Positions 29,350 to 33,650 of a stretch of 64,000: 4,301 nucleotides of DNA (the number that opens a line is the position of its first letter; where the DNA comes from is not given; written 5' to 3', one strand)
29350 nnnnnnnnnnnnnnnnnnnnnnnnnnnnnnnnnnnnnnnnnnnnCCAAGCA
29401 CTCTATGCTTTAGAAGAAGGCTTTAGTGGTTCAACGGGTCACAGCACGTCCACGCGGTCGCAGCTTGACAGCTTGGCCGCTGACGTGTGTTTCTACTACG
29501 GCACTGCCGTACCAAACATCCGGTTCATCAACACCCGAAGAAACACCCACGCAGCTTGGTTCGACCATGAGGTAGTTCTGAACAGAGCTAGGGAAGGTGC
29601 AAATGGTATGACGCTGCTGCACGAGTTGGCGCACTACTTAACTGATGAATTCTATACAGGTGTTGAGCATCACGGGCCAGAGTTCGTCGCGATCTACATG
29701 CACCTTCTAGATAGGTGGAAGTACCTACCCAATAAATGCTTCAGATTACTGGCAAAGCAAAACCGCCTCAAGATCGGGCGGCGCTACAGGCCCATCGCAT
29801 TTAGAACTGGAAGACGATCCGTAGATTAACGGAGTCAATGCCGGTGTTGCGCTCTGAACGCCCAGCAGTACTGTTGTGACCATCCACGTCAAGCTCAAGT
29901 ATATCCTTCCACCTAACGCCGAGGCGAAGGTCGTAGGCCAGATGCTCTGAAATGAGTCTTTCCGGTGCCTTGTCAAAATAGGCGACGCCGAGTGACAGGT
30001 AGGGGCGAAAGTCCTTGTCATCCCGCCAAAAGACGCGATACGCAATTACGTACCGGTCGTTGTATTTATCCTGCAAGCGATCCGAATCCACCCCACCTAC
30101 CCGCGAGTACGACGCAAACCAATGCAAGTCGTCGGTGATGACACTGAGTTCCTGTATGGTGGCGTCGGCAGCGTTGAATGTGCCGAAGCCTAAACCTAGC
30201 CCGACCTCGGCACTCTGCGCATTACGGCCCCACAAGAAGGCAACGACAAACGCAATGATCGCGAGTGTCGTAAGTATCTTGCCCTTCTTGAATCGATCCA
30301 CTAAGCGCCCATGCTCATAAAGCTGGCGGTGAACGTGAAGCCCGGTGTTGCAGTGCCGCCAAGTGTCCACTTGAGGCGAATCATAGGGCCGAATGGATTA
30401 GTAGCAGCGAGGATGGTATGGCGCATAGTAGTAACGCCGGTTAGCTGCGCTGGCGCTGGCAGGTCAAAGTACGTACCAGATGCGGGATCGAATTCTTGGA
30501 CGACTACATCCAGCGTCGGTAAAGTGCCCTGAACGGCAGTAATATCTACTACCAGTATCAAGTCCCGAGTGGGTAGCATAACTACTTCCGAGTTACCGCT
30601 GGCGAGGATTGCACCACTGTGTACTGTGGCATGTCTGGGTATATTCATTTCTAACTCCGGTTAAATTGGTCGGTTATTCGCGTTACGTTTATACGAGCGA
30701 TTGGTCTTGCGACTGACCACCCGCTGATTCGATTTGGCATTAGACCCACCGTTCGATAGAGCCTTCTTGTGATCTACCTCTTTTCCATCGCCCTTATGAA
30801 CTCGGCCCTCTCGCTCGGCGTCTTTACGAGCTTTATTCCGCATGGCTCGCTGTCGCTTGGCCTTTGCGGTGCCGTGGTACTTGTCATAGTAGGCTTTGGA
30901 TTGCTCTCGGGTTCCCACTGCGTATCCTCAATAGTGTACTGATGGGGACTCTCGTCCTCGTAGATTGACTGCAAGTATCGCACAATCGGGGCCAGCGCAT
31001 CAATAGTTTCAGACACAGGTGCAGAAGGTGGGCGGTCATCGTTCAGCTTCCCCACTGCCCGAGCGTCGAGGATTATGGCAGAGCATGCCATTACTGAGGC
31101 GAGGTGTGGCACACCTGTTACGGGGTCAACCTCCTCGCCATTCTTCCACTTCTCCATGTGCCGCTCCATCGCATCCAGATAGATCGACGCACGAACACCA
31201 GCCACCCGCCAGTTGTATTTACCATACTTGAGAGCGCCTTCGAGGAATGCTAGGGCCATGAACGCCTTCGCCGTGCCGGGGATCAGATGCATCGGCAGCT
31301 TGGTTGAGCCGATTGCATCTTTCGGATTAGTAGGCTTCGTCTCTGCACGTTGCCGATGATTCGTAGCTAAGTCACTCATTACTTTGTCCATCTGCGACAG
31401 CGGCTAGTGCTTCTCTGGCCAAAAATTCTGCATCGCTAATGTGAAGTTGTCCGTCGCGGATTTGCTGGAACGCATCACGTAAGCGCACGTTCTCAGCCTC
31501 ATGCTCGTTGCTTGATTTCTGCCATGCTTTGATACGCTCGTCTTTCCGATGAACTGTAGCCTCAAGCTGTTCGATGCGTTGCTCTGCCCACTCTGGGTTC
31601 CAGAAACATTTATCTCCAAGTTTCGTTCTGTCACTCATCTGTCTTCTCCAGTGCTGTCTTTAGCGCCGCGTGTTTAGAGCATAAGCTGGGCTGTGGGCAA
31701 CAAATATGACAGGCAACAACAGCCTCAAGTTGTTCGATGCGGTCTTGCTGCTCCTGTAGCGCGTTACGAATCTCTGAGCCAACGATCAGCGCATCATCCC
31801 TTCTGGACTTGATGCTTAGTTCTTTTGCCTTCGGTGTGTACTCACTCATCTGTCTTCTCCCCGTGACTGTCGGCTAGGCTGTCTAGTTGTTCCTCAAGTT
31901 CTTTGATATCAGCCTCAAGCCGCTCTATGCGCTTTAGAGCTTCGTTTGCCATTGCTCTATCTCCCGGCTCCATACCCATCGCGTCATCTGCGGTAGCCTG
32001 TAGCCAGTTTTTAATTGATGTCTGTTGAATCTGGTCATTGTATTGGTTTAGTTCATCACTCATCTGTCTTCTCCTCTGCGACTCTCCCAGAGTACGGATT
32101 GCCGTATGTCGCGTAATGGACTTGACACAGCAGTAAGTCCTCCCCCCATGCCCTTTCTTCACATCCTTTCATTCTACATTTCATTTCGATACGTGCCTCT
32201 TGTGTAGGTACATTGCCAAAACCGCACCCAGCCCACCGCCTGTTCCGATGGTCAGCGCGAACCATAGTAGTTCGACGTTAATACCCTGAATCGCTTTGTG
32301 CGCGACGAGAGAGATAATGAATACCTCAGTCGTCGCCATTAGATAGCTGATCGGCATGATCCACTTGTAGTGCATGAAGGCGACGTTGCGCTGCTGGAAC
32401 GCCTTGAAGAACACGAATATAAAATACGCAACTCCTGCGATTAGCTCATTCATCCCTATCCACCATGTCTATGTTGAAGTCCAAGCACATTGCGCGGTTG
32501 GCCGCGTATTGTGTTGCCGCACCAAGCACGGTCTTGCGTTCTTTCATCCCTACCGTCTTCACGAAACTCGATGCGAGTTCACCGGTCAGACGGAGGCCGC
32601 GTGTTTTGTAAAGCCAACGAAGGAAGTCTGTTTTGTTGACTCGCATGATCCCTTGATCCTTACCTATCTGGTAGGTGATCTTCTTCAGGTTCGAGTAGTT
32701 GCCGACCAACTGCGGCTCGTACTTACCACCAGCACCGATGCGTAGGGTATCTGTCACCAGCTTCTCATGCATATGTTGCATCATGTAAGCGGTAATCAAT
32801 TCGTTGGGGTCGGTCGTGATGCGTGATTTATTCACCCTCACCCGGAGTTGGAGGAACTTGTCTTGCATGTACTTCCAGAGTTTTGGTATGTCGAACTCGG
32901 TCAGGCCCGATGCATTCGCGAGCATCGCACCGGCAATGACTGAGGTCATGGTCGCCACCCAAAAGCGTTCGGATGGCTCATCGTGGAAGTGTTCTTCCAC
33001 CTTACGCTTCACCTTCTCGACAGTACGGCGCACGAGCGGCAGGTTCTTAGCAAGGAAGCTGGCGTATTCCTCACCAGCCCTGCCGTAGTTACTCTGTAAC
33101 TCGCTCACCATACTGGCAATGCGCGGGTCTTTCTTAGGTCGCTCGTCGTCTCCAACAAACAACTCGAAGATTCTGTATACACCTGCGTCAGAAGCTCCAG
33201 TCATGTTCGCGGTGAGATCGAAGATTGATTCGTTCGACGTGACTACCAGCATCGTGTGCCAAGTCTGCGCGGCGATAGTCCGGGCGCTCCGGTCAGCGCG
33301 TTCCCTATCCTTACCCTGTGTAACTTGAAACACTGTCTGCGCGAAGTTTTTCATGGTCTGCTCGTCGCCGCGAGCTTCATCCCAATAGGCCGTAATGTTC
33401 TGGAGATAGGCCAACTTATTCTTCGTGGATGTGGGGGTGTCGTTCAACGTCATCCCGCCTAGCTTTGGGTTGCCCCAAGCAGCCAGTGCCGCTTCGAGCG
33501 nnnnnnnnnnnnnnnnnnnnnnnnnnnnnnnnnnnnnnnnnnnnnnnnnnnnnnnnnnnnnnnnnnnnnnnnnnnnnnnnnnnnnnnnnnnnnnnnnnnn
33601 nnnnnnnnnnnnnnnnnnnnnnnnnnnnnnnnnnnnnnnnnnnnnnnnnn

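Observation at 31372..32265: Four tandem small early genes joined by a perfectly conserved 18-bp junction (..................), three of them paralogs with a RIEQLEA motif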

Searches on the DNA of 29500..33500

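Call 85: search_rna_families(source=window, start=29500, end=33500, threshold=evalue, max_evalue=1)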
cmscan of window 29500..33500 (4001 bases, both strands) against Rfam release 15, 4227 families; matches with E-value up to 1: 1.
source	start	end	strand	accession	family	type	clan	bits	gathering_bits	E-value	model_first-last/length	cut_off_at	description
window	31799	31899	+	RF01956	NEAT1_2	Gene; lncRNA;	-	22.2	60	0.15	1-116/116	no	Nuclear enriched abundant transcript 1 conserved region 2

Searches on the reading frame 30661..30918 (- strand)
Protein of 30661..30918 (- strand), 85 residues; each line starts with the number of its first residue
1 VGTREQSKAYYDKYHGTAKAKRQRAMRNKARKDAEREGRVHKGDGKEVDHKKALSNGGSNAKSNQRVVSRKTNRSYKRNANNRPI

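Call 10: search_protein_families(library=pfam, proteins=[window:30661-30918:-], max_evalue=0.1)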
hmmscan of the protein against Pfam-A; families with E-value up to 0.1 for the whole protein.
window:30661-30918:- (85 aa): 1 family
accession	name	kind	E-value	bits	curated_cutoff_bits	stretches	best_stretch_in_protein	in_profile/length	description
PF01844.29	HNH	-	0.054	14.1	21.4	1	42-65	10-33/47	HNH endonuclease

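Call 11: search_protein_families(library=phrogs, proteins=[window:30661-30918:-], max_evalue=0.1)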
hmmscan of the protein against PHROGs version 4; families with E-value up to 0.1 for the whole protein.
window:30661-30918:- (85 aa): 7 families
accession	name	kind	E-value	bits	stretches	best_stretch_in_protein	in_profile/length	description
phrog_4590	-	unknown function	1.6e-18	68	1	5-83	10-88/100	-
phrog_6437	-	unknown function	0.00068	21.2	1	4-80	17-81/86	-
phrog_22283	-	unknown function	0.0049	17.9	1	44-82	36-74/135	-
phrog_1035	-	DNA, RNA and nucleotide metabolism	0.024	15.5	0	36-75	174-209/271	endonuclease VII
phrog_333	-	DNA, RNA and nucleotide metabolism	0.051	14.7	1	22-71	24-73/138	HNH endonuclease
phrog_7785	-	DNA, RNA and nucleotide metabolism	0.069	14.1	0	36-76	68-111/147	HNH endonuclease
phrog_6050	-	DNA, RNA and nucleotide metabolism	0.091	12.6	1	35-76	316-357/402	HNH endonuclease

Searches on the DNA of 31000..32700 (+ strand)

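Call 4: search_dna_similar(query=window:31000-32700:+, collection=phages, mode=near, max_rows=40)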
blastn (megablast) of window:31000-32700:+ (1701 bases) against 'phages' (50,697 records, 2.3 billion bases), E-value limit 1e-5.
No match.

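Call 9: search_dna_similar(query=window:31300-32500:+, collection=phages, mode=distant, max_rows=30)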
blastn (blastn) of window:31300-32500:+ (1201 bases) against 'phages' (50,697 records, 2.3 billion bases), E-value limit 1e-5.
No match.

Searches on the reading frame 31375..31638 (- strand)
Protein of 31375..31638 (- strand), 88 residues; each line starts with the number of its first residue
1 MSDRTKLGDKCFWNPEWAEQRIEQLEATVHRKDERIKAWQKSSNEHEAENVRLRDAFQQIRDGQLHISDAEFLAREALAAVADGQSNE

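Call 10: search_protein_families(library=pfam, proteins=[window:31375-31638:-], max_evalue=0.1)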
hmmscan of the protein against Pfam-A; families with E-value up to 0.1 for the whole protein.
seq(88 aa): 2 families
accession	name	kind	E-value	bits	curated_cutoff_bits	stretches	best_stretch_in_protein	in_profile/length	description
PF08647.16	BRE1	-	0.004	17.7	27.9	1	19-71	30-82/95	BRE1 E3 ubiquitin ligase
PF16808.10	PKcGMP_CC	-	0.1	12.7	35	0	19-36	7-24/35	Coiled-coil N-terminus of cGMP-dependent protein kinase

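Call 11: search_protein_families(library=phrogs, proteins=[window:31375-31638:-], max_evalue=0.1)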
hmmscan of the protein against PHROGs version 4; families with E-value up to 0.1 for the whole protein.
seq(88 aa): 2 families
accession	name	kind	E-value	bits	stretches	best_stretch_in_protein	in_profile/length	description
phrog_12368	-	unknown function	0.09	13.6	1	16-53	17-56/222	-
phrog_8103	-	unknown function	0.095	13.9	1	18-64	14-60/165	-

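Call 51: find_related_loci(query=window:31375-31638:-, collection=viral_contigs, flank=4000)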
Query seq(88 aa) (88 aa) in viral_contigs; peptide patterns used: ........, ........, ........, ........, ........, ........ (x = any residue, [..] = any of these).
44 stretches matched a pattern, but none encodes a relative of the query by tblastn (E <= 1e-3).

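Call 88: predict_structure(protein=window:31375-31638:-)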
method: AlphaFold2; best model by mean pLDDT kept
length: 88 residues; sequences in the alignment: 1
mean_pLDDT: 79.7   pTM: 0.44
mean pLDDT of the five models: 79.7, 79.4, 74.7, 71.2, 64.4
residues with pLDDT >= 90: 27; 70-90: 40; 50-70: 15; < 50: 6
segments of 3 or more residues with pLDDT < 50: none
pLDDT, mean of each block of 10 residues (from residue 1): 50 76 93 94 87 88 88 80 55
secondary structure, 60 per line:
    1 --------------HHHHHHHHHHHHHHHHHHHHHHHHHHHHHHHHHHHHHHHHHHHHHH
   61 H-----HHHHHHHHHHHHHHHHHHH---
elements in order: H15-61 H67-85

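Call 100: fold_search(model_id=the predicted structure, library=viral)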
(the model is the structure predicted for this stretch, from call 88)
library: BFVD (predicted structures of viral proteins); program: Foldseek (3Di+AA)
matches with E <= 10: 118; with E <= 0.001: 0
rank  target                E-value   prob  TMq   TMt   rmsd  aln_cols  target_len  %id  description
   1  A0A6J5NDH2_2          1.1e+00  0.41  0.55  0.05   5.9        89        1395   17  DNA 3'-5' helicase [uncultured Caudovirales phage]
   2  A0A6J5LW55            1.8e+00  0.51  0.40  0.72   2.3        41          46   10  Uncharacterized protein [uncultured Caudovirales phage]
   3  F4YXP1                1.8e+00  0.18  0.42  0.45  13.3        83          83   18  GapR-like DNA-binding domain-containing protein [Roseobacter phage RDJL Phi 1]
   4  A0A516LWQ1            1.8e+00  0.11  0.36  0.10  10.7       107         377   18  (no name in the UniProt tables at hand)
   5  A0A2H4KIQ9            2.1e+00  0.54  0.49  0.11   2.1        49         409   14  (no name in the UniProt tables at hand)
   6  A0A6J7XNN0            2.1e+00  0.41  0.37  0.62   1.8        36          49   19  Uncharacterized protein [uncultured Caudovirales phage]
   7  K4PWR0                2.4e+00  0.54  0.41  0.24   0.9        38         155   18  Uncharacterized protein [Edwardsiella phage KF-1]
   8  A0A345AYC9            2.8e+00  0.44  0.40  0.25   1.2        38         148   10  Uncharacterized protein [Synechococcus T7-like phage S-TIP37]
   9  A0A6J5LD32            2.8e+00  0.38  0.34  0.37   0.9        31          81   22  Uncharacterized protein [uncultured Caudovirales phage]
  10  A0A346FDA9            2.8e+00  0.14  0.29  0.14   4.8        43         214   30  Uncharacterized protein [Sphingomonas phage Scott]
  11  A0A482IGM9            3.1e+00  0.38  0.37  0.24   1.2        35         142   23  (no name in the UniProt tables at hand)
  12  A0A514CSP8            3.1e+00  0.16  0.26  0.38   3.8        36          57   25  Uncharacterized protein [Achromobacter phage Motura]
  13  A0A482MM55            3.1e+00  0.14  0.39  0.36  11.0        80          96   10  (no name in the UniProt tables at hand)
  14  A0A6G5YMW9            3.3e+00  0.33  0.35  0.79   1.2        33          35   21  (no name in the UniProt tables at hand)
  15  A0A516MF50            3.3e+00  0.23  0.36  0.35   2.6        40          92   22  (no name in the UniProt tables at hand)
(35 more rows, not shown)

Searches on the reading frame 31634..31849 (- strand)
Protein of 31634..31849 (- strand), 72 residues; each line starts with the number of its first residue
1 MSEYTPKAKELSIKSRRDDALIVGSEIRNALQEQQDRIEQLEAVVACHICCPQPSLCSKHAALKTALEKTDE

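Call 10: search_protein_families(library=pfam, proteins=[window:31634-31849:-], max_evalue=0.1)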
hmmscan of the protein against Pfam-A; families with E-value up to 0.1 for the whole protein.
seq(72 aa): 0 families

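Call 11: search_protein_families(library=phrogs, proteins=[window:31634-31849:-], max_evalue=0.1)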
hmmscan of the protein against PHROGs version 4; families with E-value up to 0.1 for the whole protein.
seq(72 aa): 2 families
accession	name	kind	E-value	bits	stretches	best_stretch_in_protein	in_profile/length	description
phrog_29884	-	unknown function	0.058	14.7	1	10-45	26-61/153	-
phrog_28766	-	tail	0.075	12.4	1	29-47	443-461/472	tail fiber protein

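Call 87: predict_structure(protein=window:31634-31849:-)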
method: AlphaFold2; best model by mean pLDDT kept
length: 72 residues; sequences in the alignment: 1
mean_pLDDT: 84.4   pTM: 0.56
mean pLDDT of the five models: 84.4, 81.0, 76.3, 73.7, 72.7
residues with pLDDT >= 90: 25; 70-90: 39; 50-70: 8; < 50: 0
segments of 3 or more residues with pLDDT < 50: none
pLDDT, mean of each block of 10 residues (from residue 1): 72 89 95 93 88 79 80 61
secondary structure, 60 per line:
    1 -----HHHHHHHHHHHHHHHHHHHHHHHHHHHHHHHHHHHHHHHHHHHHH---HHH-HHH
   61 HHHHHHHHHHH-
elements in order: H6-50 H58-71

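Call 101: fold_search(model_id=the predicted structure, library=pdb)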
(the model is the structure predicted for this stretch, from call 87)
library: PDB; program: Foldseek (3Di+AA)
matches with E <= 10: 6; with E <= 0.001: 0
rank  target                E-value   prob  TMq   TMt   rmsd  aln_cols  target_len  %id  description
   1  9fqr_E7               6.4e+00  0.07  0.38  0.29   6.7        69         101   16  96-nm repeat of axonemal doublet microtubules from bovine sperm (released 2025-03-26)
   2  7u2b_B                8.4e+00  0.12  0.56  0.12   3.5        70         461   16  Cryo-electron microscopy structure of human mt-SerRS in complex with mt-tRNA(GCU-TL) (released 2022-09-14)
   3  7uq2_A                8.4e+00  0.06  0.40  0.33   9.5        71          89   22  Vs.4 from T4 phage in complex with cGAMP (released 2023-02-08)
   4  9fqr_DQ               9.0e+00  0.14  0.59  0.31   3.6        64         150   19  96-nm repeat of axonemal doublet microtubules from bovine sperm (released 2025-03-26)
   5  5n5f_B                9.0e+00  0.07  0.32  0.26   4.4        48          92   25  Crystal structure of Haliangium ochraceum encapsulated ferritin (released 2018-01-24)
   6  4afl_B                9.7e+00  0.07  0.43  0.35   4.2        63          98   17  The crystal structure of the ING4 dimerization domain reveals the functional organization of the ING family of chromat (released 2012-02-22)

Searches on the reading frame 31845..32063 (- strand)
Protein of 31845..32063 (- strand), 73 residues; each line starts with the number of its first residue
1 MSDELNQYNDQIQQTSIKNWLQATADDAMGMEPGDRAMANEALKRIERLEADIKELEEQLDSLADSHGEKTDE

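Call 10: search_protein_families(library=pfam, proteins=[window:31845-32063:-], max_evalue=0.1)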
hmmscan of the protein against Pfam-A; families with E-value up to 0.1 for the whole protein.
seq(73 aa): 10 families
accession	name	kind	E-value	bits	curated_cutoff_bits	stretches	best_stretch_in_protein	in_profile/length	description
PF14389.11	Lzipper-MIP1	-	0.00063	20.5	32.2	1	36-64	50-78/84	Leucine-zipper of ternary complex factor MIP1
PF04012.17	PspA_IM30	-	0.0011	19.1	33.9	1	14-66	63-113/220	PspA/IM30 family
PF14282.11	FlxA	-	0.0049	17.4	26.3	1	33-73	6-45/101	FlxA-like protein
PF00435.27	Spectrin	-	0.014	16.3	29.9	1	17-66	13-63/105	Spectrin repeat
PF16326.10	ABC_tran_CTD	-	0.015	15.9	32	1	44-65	15-38/69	ABC transporter C-terminal domain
PF03087.19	BPS1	-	0.028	14.6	23.5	1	28-63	191-224/238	Protein BPS1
PF22709.1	Mu_Gam-Sipho_Gp157-TOTE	-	0.029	14.7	27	1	45-70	14-39/63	Mu Gam/Sipho_Gp157-like domain of the TOTE conflict systems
PF03961.19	FapA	-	0.031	14.3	31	1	4-70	164-229/272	Flagellar Assembly Protein A beta solenoid domain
PF01544.23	CorA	-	0.066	13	27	1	13-70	170-225/292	CorA-like Mg2+ transporter protein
PF02370.21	M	-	0.074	14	20.8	0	49-63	6-20/21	M protein repeat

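Call 11: search_protein_families(library=phrogs, proteins=[window:31845-32063:-], max_evalue=0.1)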
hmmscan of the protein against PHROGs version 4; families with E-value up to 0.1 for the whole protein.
seq(73 aa): 12 families
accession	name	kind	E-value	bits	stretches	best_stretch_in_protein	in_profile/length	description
phrog_36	-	transcription regulation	0.0017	19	1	13-67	28-84/220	transcriptional regulator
phrog_13576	-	other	0.012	16.8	1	15-64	45-90/126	methyltransferase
phrog_2199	-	integration and excision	0.041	14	1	29-67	183-221/356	transposase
phrog_3335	-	unknown function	0.045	14.8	1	44-67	29-52/56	-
phrog_15975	-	unknown function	0.052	14.5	1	41-70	5-34/49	-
phrog_1193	-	other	0.085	13.9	1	40-64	23-47/76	hemolysin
phrog_6324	-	unknown function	0.086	14.2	1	24-65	13-54/94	-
phrog_8657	-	unknown function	0.088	13.3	1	39-67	60-88/220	-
phrog_10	-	head and packaging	0.089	12.7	1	3-64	263-325/752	major head protein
phrog_5851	-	unknown function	0.095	13.7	0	44-66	25-47/64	-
phrog_27621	-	unknown function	0.096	14.1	0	45-65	2-22/55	-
phrog_95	-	integration and excision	0.096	12.2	1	16-65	469-510/651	integrase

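Call 50: find_related_loci(query=window:31845-32063:-, collection=viral_contigs, flank=4000)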
Query seq(73 aa) (73 aa) in viral_contigs; peptide patterns used: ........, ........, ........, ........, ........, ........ (x = any residue, [..] = any of these).
21 stretches matched a pattern; 1 encode a relative of the query (tblastn E <= 1e-3); 1 distinct loci.
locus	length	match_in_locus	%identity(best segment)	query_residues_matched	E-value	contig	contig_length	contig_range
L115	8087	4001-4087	59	22-50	5e-8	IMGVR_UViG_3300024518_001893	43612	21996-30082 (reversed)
